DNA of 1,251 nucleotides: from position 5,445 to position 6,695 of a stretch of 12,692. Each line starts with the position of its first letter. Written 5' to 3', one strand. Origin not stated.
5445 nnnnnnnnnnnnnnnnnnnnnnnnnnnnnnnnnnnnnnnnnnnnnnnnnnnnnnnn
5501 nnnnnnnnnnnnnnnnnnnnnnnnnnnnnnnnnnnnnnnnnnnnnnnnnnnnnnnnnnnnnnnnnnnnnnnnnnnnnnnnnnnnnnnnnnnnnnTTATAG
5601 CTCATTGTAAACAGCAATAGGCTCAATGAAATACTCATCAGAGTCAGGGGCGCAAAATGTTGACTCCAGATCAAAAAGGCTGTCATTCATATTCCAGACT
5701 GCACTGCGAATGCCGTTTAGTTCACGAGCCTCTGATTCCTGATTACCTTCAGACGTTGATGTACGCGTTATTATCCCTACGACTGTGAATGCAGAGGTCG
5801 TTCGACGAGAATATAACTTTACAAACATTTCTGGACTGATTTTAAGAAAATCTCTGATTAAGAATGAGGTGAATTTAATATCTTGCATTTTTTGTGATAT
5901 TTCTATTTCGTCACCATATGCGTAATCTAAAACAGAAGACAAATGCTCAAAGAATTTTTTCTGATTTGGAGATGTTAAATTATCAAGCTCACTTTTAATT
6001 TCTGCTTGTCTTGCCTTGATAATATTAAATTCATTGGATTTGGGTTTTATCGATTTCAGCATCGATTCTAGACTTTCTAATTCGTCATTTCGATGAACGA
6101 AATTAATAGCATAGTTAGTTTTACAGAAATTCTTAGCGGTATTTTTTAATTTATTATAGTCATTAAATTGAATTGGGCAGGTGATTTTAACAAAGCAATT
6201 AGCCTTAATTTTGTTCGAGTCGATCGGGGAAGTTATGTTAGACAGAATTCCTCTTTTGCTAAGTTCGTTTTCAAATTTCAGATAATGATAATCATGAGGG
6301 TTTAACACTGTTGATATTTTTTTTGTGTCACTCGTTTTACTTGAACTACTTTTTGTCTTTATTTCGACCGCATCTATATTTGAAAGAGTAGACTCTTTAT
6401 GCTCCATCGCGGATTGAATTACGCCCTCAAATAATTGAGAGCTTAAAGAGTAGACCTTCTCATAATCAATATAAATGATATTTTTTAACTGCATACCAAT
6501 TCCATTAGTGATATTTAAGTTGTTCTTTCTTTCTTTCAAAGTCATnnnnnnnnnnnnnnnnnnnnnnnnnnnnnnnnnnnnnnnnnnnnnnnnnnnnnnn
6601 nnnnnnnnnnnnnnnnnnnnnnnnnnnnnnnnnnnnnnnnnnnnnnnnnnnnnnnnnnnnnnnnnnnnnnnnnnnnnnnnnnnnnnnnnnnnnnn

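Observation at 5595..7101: AT-rich three-gene membrane-associated cassette in the rexAB slot downstream of cI: candidate undescribed defence/abortive-infection system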

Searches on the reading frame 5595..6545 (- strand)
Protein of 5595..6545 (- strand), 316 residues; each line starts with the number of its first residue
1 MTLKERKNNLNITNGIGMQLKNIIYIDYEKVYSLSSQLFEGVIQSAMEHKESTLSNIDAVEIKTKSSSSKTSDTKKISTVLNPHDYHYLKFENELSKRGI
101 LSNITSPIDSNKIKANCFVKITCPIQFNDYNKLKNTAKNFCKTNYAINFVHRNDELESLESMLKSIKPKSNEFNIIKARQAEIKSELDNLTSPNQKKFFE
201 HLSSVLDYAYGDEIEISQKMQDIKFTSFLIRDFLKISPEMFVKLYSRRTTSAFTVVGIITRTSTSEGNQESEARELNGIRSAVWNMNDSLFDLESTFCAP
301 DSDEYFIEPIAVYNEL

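Call 3: search_protein_families(library=padloc, proteins=[window:5595-6545:-], max_evalue=1)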
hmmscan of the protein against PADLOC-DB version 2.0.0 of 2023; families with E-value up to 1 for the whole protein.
window:5595-6545:- (316 aa): 1 family
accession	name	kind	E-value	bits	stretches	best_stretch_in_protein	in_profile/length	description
PDLC02232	AbiEi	-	0.0082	14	1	64-105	61-102/177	AbiEi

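Call 4: search_protein_families(library=pfam, proteins=[window:5595-6545:-], max_evalue=1)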
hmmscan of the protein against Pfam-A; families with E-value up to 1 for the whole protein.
window:5595-6545:- (316 aa): 2 families
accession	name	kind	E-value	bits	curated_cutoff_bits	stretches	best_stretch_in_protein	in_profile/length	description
PF19952.5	DUF6414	-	3.2e-18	66.9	25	1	20-313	1-283/283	Domain of unknown function (DUF6414)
PF22965.1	INTS7_C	-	0.99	10.3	25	1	39-76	27-62/114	Integrator complex subunit 7, C-terminal domain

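Call 5: search_protein_families(library=phrogs, proteins=[window:5595-6545:-], max_evalue=1)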
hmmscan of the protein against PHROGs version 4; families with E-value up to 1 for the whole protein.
window:5595-6545:- (316 aa): 4 families
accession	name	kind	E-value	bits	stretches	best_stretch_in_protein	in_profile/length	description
phrog_9699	-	unknown function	3.1e-07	30.9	2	194-315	153-267/270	-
phrog_16607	-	unknown function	0.00034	20.9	1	20-71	1-53/328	-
phrog_5553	-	unknown function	0.26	12.5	1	156-216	6-61/114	-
phrog_15058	-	unknown function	0.29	12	1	217-271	6-60/146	-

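Call 6: search_protein_families(library=ncbifam, proteins=[window:5595-6545:-], max_evalue=1)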
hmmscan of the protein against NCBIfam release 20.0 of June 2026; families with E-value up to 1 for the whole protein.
window:5595-6545:- (316 aa): 2 families
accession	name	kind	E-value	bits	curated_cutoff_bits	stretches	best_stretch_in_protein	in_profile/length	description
NF047376.1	TAA_AbiEi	equivalog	0.014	15.1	150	1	64-105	62-103/172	type IV toxin-antitoxin system AbiEi family antitoxin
NF007513.0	PRK10117.1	equivalog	0.1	11.5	759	1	80-178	126-214/474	alpha,alpha-trehalose-phosphate synthase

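Call 15: find_homologous_proteins(query=window:5595-6494:-, max_evalue=0.001)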
Query window:5595-6494:- (299 aa): 37 proteins with E <= 0.001 among 751 candidates.
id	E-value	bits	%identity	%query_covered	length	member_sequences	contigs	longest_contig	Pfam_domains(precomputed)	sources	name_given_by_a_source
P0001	1.3e-189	646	100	100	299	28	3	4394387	PF19952.6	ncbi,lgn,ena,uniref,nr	ncbi:hypothetical protein AC26_4393 [Escherichia coli 1-176-05_S3_C2]|uniref:DUF6414 family protein 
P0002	4.4e-122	425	64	100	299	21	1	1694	PF19952.6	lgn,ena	-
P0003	3.9e-103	362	56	100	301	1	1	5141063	PF19952.6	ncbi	ncbi:UNVERIFIED_ORG: hypothetical protein J2Y78_003805 [Buttiauxella agrestis ATCC 33320]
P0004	5.4e-101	355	56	100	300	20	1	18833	PF19952.6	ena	-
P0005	2.0e-100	354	56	100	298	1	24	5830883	PF19952.6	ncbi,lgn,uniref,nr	ncbi:DUF6414 family protein [Klebsiella pasteurii]|uniref:DUF6414 family protein n=1 Tax=Klebsiella 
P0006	6.1e-100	352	55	100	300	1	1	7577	PF19952.6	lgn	-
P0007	4.5e-99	349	53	100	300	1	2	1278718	PF19952.6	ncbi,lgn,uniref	ncbi:hypothetical protein ACLEYI_13500 [Enterobacter ludwigii]|uniref:DUF6414 family protein n=1 Tax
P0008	4.5e-98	346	56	100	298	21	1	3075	PF19952.6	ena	-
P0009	2.0e-97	344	56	100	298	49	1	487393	PF19952.6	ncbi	-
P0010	1.4e-96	341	55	100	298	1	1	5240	PF19952.6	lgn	-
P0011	3.3e-95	337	56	100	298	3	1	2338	PF19952.6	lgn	-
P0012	8.6e-95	335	56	100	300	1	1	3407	PF19952.6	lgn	-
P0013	1.6e-79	285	46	100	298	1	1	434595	PF19952.6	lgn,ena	-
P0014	5.9e-76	273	47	100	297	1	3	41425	PF19952.6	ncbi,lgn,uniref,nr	ncbi:DUF6414 family protein [Pantoea vagans]|uniref:DUF6414 family protein n=1 Tax=Pantoea vagans Ta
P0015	1.2e-75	272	46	100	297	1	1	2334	PF19952.6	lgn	-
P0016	1.4e-75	272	47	100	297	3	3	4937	PF19952.6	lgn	-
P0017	1.9e-75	272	47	100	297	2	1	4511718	PF19952.6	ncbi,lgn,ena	ncbi:hypothetical protein M1E08_09580 [Erwinia sp. PK3-005]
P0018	1.3e-73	266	46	100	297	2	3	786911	PF19952.6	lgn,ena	-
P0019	6.0e-70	254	43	100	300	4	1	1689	PF19952.6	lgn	-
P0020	3.6e-57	212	39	100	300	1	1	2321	PF19952.6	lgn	-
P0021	3.4e-31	127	32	99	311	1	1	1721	PF19952.6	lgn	-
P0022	5.3e-31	126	32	99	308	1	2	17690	PF19952.6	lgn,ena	-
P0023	7.2e-31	126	32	99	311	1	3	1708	PF19952.6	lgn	-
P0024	1.1e-30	125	31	99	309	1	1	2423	PF19952.6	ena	-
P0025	1.4e-30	125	30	99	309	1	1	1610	PF19952.6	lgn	-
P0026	5.6e-30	123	30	99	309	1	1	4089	PF19952.6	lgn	-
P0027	8.0e-30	122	31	99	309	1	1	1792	PF19952.6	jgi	jgi:hypothetical protein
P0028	8.9e-30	122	30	99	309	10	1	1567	PF19952.6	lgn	-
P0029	1.5e-29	121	31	99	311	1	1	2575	PF19952.6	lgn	-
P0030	2.4e-29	121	30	99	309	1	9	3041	PF19952.6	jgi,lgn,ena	-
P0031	6.2e-28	116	30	99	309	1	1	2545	PF19952.6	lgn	-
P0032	7.3e-28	116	29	99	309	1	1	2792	PF19952.6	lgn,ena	-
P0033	1.7e-26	111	29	99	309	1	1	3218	PF19952.6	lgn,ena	-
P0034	9.5e-26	109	29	99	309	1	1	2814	PF19952.6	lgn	-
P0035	6.8e-25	106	28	99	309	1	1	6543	PF19952.6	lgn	-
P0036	1.7e-20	91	27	99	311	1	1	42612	PF19952.6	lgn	-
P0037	3.2e-16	78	27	99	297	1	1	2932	PF19952.6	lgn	-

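Call 18: find_related_loci(query=A1, collection=genome_contigs, flank=6000)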
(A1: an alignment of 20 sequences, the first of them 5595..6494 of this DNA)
Query A1 (299 aa) in genome_contigs; peptide patterns used: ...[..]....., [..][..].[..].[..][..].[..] (x = any residue, [..] = any of these).
67 stretches matched a pattern; 26 encode a relative of the query (tblastn E <= 1e-3); 26 distinct loci.
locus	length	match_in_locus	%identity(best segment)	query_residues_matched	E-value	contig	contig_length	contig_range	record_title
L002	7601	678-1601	30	3-299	3e-35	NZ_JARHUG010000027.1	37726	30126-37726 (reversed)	Aliiglaciecola sp. CAU 1673 contig27, whole genome shotgun sequence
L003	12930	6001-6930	33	2-299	2e-33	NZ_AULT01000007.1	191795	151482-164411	Oceanospirillum beijerinckii DSM 7166 H579DRAFT_scaffold00005.5_C, whole genome shotgun sequence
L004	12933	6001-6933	31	3-299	9e-34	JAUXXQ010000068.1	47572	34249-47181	MAG: Methylobacter sp. isolate C17_concoct.bin.6 C17_k141_17246, whole genome shotgun sequence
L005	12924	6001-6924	31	3-299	3e-33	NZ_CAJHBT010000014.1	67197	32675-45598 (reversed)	Psychrobacter urativorans isolate Psychrobacter urativorans ACAM311, whole genome shotgun sequence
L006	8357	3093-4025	33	3-299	4e-33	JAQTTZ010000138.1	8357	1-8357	MAG: Bacteriovorax sp. isolate STB_52 NODE_23554_length_8357_cov_6.903888_Sandtown_B, whole genome shotgun sequence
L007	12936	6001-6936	30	3-299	2e-33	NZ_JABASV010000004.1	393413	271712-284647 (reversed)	Vreelandella alkaliphila strain DSM 16354 NODE_4_length_393413_cov_132.149, whole genome shotgun sequence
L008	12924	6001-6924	29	3-299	5e-33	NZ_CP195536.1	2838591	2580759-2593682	Psychrobacter sp. DM4 chromosome, complete genome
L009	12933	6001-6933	31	3-299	5e-33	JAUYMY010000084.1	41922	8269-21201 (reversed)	MAG: Methylobacter sp. isolate C3_concoct.bin.75 C3_k141_47269, whole genome shotgun sequence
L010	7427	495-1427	30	3-299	1e-32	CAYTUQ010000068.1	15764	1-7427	MAG TPA_asm: uncultured bacterium isolate binchicken_co262_234 genome assembly, contig: NODE_4048_length_15764_cov_27.65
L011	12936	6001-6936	30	3-299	4e-31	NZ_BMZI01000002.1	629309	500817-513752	Salinicola rhizosphaerae strain KCTC 32998 sequence02, whole genome shotgun sequence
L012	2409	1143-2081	33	2-299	3e-30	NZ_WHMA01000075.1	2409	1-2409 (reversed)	Halomonas sp. NO4 Seq75, whole genome shotgun sequence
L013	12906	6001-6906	33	3-299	6e-30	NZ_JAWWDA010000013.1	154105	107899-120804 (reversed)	MAG: Photobacterium sp. isolate HN18.bin.2 k141_1278971_length_154105_cov_34.0024, whole genome shotgun sequence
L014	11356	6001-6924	27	1-299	9e-28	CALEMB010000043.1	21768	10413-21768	MAG TPA_asm: uncultured Bacteroidales bacterium isolate ERR833214_bin.43_CONCOCT_v1.1_MAG genome assembly, contig: ERZ80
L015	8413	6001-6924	28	1-299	2e-27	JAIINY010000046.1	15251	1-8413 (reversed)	MAG: Prevotella sp. isolate Map_149_015 contig_100_553, whole genome shotgun sequence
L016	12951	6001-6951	29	2-299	3e-27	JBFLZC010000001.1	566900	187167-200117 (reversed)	MAG: Thermodesulfobacteriota bacterium isolate MAG101 MAG101_1, whole genome shotgun sequence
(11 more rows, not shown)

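Call 23: find_encoding_contigs(protein=P0005, flank=7000, max_places=4)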
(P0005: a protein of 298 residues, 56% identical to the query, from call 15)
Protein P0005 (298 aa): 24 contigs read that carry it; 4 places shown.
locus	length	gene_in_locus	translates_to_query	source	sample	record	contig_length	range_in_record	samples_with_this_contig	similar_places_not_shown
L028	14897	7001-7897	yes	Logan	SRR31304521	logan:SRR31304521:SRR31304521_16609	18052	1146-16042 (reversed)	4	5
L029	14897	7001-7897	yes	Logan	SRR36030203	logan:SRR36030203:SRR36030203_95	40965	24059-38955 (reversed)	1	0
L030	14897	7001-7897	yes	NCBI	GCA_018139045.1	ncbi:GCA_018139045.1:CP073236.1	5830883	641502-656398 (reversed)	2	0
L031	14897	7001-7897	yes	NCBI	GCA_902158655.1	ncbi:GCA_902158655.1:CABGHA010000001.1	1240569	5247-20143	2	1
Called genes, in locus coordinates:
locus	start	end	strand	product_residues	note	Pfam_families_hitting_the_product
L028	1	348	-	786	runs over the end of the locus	?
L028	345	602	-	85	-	-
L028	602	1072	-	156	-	-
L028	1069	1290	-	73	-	-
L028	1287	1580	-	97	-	-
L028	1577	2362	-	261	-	PF17762:HTH_ParB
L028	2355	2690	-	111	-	PF06163:DUF977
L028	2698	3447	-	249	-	PF01695:IstB_IS21, PF00308:Bac_DnaA (weak)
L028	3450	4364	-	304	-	-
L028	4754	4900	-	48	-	-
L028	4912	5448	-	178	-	PF06254:YdaT_toxin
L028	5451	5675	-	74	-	PF14549:P22_Cro (weak), PF15943:YdaS_toxin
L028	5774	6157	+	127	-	PF01381:HTH_3, PF07022:Phage_CI_repr (weak)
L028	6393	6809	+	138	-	-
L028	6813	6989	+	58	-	-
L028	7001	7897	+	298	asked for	PF19952:DUF6414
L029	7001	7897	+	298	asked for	PF19952:DUF6414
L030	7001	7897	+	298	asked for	PF19952:DUF6414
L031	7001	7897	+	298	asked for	PF19952:DUF6414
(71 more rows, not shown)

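Call 25: search_solved_structures(query=A2, max_evalue=10)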
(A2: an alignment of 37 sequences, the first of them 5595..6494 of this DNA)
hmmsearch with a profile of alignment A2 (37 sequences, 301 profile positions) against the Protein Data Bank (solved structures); distinct sequences matched with E-value up to 10: 4.
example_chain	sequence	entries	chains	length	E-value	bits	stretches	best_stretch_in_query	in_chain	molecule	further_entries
7sh3_A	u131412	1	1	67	0.084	15.3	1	135-192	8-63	Synthetic VirB8 Miniprotein Binder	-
6eri_AO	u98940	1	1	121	0.22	14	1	162-221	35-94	50S ribosomal protein L18, chloroplastic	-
5h1s_Q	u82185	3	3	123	0.22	13.9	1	162-221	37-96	50S ribosomal protein L18 | protein L18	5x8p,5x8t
5mlc_Q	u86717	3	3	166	0.4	13.1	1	162-221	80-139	50S ribosomal protein L18, chloroplastic | plastid ribosomal protein uL18c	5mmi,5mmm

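Call 32: predict_structure(alignment_id=A2)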
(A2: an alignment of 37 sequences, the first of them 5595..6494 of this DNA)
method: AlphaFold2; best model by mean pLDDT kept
length: 299 residues; sequences in the alignment: 37
mean_pLDDT: 80.1   pTM: 0.70
mean pLDDT of the five models: 80.1, 79.2, 78.9, 78.4, 77.5
residues with pLDDT >= 90: 151; 70-90: 91; 50-70: 13; < 50: 44
segments of 3 or more residues with pLDDT < 50: 24-63, 248-251
pLDDT, mean of each block of 10 residues (from residue 1): 87 86 47 35 27 35 68 91 85 76 94 94 94 94 93 92 94 91 93 91 91 93 93 94 67 63 85 78 82 93
secondary structure, 60 per line:
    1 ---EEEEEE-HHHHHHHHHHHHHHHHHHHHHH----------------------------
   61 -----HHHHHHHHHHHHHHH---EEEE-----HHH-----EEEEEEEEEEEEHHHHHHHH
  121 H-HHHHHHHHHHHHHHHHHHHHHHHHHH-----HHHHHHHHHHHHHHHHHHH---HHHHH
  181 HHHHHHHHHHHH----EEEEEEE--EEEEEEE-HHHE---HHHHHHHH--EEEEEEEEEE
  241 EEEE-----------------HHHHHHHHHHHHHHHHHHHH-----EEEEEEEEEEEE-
elements in order: E4-9 H11-32 H66-80 E84-87 E101-112 H113-121 H123-148 H154-172 H176-192 E197-203 E206-212 H221-228 E231-244 H262-281 E287-298

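Call 36: search_protein_families(library=pfam, alignment_id=A3, max_evalue=0.00001)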
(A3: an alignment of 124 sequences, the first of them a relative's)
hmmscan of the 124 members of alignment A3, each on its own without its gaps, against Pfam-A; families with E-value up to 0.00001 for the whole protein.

A. member 1, L002:2107-3330:- (407 aa): 4 families
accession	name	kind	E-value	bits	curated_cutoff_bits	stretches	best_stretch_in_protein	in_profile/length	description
PF01053.26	Cys_Met_Meta_PP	-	1.3e-147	491.7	27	1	6-388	1-380/381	Cys/Met metabolism PLP-dependent enzyme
PF00266.25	Aminotran_5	-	2.9e-07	30.2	21.5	0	83-230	72-222/371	Aminotransferase class-V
PF01212.27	Beta_elim_lyase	-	3.1e-06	27.1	27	0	58-281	30-272/288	Beta-eliminating lyase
PF01041.23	DegT_DnrJ_EryC1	-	4.6e-06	26.5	19.8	0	60-181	24-145/360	DegT/DnrJ/EryC1/StrS aminotransferase family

B. families by the number of members that match (of 124 scanned): 146 families (the first 25 are shown)
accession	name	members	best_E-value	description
PF04851.21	ResIII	5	1.7e-32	Type III restriction enzyme, res subunit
PF00270.35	DEAD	5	8.5e-09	DEAD/DEAH box helicase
PF10101.14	DUF2339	4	1.5e-113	Predicted membrane protein (DUF2339)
PF22679.2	T1R_D3-like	4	1.2e-40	Type I restriction enzyme subunit R domain 3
PF01420.25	Methylase_S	4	3.7e-23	Type I restriction modification DNA specificity domain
PF14815.12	NUDIX_4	4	1.6e-17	NUDIX domain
PF18766.7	SWI2_SNF2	3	9.1e-52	SWI2/SNF2 ATPase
PF12008.13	EcoR124_C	3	6.1e-32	Type I restriction and modification enzyme - subunit R C terminal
PF00984.24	UDPG_MGDP_dh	3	5.7e-28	UDP-glucose/GDP-mannose dehydrogenase family, central domain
PF00730.31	HhH-GPD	3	1.8e-23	HhH-GPD superfamily base excision DNA repair protein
PF04313.20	HSDR_N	3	3.7e-20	Type I restriction enzyme R protein N terminus (HSDR_N)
PF01926.29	MMR_HSR1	3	2.3e-18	50S ribosome-binding GTPase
PF00583.31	Acetyltransf_1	3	1.7e-13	Acetyltransferase (GNAT) family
PF13508.13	Acetyltransf_7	3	1.5e-12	Acetyltransferase (GNAT) domain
PF13673.13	Acetyltransf_10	3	2.6e-12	Acetyltransferase (GNAT) domain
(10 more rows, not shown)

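Call 37: search_protein_families(library=padloc, alignment_id=A3, max_evalue=0.00001)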
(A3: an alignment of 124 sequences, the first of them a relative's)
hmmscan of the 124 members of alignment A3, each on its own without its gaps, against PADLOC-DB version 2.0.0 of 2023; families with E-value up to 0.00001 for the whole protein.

A. member 1, L002:2107-3330:- (407 aa): 0 families

B. families by the number of members that match (of 124 scanned): 299 families (the first 25 are shown)
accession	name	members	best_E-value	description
PDLC03048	REase_I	4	1.9e-146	Type I restriction enzyme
PDLC03045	REase_I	4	3.2e-103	Type I restriction enzyme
PDLC03087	Specificity_I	4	2.3e-67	Type I specificity subunit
PDLC03105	Specificity_I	4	1.1e-56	Type I specificity subunit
PDLC03090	Specificity_I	4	1.4e-56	Type I specificity subunit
PDLC03178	Specificity_I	4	2.5e-55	Type I specificity subunit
PDLC03072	Specificity_I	4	1.5e-54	Type I specificity subunit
PDLC03124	Specificity_I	4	6.5e-54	Type I specificity subunit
PDLC03044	REase_I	4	1e-49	Type I restriction enzyme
PDLC03064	Specificity_I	4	3.2e-46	Type I specificity subunit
PDLC03185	Specificity_I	4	2.3e-42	Type I specificity subunit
PDLC03165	Specificity_I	4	3.5e-41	Type I specificity subunit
PDLC03078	Specificity_I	4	4.4e-40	Type I specificity subunit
PDLC03162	Specificity_I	4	8.5e-39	Type I specificity subunit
PDLC03040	REase_I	4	1.6e-36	Type I restriction enzyme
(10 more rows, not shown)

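Call 44: search_dna_similar(query=window:5595-6494:-, collection=phages, mode=protein, max_evalue=0.001, max_rows=25)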
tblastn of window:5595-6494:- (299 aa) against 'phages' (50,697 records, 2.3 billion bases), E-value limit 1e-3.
Records with a match: 1; places in all: 1; records where one place covers at least 80% of the query: 1.
Best place of each record, by identity: <60% 1.
By first word of the organism name: Vibrio 1.
By host as written in the record: Vibrio cyclitrophicus 10N.286.54.E4 1.
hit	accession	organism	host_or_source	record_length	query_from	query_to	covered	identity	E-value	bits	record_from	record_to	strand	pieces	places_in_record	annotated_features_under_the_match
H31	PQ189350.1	Vibrio phage 10N.286.54.E4_PE001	Vibrio cyclitrophicus 10N.286.54.E4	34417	3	299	99%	30.5%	3e-24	108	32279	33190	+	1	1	hypothetical protein (x2)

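Call 45: get_annotated_region(hit=H31, flank=4000)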
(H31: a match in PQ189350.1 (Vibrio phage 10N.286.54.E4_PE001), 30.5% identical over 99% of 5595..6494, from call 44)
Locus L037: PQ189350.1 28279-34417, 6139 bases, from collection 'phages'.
description: Vibrio phage 10N.286.54.E4_PE001, complete genome.
organism: Vibrio phage 10N.286.54.E4_PE001 (NCBI taxid 3385330)
taxonomy: Viruses; Duplodnaviria; Heunggongvirae; Uroviricota; Caudoviricetes
host: Vibrio cyclitrophicus 10N.286.54.E4; source: seawater; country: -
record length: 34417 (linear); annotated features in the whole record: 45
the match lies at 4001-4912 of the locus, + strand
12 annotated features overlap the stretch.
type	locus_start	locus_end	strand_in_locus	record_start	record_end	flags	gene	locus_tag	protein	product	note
CDS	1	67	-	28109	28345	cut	-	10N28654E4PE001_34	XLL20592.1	hypothetical protein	-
CDS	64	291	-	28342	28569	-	-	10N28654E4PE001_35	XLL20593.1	hypothetical protein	-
CDS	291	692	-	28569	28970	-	-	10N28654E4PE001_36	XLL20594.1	hypothetical protein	-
CDS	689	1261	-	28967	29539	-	-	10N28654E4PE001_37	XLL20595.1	hypothetical protein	-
CDS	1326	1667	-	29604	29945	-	-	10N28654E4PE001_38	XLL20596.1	hypothetical protein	-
CDS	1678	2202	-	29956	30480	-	-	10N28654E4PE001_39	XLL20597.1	hypothetical protein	YR7B_ECOLX_Protein_ORFb_in_retron_Ec67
CDS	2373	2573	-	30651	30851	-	-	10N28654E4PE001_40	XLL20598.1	hypothetical protein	VAPL_BP186_Protein_apl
CDS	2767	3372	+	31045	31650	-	-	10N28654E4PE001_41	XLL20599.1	hypothetical protein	Bacteriophage_CI_repressor_C-terminal_domain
CDS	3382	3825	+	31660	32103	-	-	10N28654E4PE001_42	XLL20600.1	hypothetical protein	-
CDS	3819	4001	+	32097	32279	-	-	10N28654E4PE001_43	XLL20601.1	hypothetical protein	-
CDS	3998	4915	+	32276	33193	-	-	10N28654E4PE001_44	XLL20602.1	hypothetical protein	-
CDS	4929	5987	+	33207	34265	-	-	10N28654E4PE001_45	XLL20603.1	hypothetical protein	VINT_BP186_Integrase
